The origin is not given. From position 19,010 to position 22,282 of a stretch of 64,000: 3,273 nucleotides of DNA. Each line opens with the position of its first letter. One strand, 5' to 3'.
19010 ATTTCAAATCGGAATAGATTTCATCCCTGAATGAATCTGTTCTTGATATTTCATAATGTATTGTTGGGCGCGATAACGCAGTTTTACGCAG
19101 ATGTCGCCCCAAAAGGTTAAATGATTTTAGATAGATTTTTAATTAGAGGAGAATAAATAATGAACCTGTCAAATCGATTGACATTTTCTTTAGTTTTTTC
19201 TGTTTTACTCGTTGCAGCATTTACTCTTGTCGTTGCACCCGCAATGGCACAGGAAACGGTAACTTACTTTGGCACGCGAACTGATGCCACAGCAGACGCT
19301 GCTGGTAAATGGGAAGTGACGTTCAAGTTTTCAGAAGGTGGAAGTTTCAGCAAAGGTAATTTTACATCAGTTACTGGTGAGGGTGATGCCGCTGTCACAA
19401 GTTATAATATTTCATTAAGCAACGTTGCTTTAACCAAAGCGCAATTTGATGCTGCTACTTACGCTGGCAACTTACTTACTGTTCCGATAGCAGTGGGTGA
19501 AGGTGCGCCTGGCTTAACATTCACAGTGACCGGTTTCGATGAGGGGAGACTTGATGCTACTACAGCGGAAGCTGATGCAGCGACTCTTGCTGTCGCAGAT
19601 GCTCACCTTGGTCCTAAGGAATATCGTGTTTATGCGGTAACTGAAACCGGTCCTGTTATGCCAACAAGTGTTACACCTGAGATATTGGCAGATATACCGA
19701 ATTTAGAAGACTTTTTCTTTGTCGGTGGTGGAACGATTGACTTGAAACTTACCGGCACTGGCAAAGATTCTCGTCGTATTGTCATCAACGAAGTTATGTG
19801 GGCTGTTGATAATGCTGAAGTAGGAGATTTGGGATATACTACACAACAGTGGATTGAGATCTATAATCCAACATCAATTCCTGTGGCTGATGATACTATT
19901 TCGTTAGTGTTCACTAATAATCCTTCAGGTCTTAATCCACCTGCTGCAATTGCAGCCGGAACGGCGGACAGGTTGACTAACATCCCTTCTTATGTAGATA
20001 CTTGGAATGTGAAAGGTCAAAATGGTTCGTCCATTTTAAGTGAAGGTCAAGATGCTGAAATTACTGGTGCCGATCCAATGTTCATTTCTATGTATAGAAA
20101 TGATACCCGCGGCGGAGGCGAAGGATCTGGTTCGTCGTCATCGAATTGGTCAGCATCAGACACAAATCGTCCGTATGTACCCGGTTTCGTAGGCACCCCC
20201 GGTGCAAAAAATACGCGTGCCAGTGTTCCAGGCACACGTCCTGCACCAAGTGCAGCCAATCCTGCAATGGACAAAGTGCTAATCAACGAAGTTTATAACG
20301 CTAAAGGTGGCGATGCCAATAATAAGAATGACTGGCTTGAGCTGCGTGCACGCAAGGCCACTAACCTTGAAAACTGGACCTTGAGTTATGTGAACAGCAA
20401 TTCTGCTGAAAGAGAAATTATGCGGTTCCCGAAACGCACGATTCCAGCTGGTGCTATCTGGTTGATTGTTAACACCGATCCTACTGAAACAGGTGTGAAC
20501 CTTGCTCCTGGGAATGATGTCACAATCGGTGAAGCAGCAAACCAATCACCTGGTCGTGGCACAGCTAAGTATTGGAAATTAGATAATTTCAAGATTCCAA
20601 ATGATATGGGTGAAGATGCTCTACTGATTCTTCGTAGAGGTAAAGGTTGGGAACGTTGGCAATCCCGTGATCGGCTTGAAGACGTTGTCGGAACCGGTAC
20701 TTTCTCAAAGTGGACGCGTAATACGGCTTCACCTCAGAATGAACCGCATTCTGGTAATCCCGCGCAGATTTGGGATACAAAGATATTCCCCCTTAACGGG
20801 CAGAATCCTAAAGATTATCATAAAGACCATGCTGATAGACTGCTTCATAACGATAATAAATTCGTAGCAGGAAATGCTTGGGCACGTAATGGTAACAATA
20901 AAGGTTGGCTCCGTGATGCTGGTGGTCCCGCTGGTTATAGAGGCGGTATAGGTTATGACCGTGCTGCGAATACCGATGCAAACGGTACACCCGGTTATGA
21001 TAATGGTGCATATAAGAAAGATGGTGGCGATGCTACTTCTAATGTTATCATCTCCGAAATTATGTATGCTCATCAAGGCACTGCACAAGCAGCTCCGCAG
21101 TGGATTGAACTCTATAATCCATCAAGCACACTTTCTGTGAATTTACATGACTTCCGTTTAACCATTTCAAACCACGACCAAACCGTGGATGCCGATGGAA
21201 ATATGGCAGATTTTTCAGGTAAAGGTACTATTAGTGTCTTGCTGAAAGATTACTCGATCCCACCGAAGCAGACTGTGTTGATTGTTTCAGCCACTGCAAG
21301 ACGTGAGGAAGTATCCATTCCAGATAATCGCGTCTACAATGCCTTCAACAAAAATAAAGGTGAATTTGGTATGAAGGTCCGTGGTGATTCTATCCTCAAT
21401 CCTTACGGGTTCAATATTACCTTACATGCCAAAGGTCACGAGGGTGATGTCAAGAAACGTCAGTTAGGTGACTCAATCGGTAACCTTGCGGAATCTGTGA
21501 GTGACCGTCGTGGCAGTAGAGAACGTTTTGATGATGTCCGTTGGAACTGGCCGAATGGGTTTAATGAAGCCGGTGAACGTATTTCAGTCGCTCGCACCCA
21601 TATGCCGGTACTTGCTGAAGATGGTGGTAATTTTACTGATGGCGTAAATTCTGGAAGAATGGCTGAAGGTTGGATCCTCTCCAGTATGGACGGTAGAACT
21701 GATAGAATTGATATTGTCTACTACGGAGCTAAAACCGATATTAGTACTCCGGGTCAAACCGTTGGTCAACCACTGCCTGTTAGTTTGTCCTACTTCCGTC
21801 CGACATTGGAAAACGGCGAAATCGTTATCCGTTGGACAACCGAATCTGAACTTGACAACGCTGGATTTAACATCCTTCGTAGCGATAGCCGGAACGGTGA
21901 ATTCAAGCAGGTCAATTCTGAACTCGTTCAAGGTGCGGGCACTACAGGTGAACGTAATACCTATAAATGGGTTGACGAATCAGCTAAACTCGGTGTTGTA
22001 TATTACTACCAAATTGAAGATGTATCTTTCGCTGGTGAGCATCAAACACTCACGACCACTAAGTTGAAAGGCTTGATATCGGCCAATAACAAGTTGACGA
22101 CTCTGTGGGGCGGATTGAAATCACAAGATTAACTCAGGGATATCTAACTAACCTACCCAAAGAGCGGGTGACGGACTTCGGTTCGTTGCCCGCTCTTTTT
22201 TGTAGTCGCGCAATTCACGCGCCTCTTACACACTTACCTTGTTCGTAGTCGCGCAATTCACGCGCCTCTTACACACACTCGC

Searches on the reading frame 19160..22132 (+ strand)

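Call 20: search_protein_families(library=pfam, proteins=[window:19160-22132:+], max_evalue=0.001)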
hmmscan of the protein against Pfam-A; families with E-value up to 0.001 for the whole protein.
window:19160-22132:+ (990 aa): 1 family
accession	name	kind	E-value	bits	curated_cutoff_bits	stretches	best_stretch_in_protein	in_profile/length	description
PF00932.25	LTD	-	6.8e-22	78.4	34.3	2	625-743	4-90/109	Lamin Tail Domain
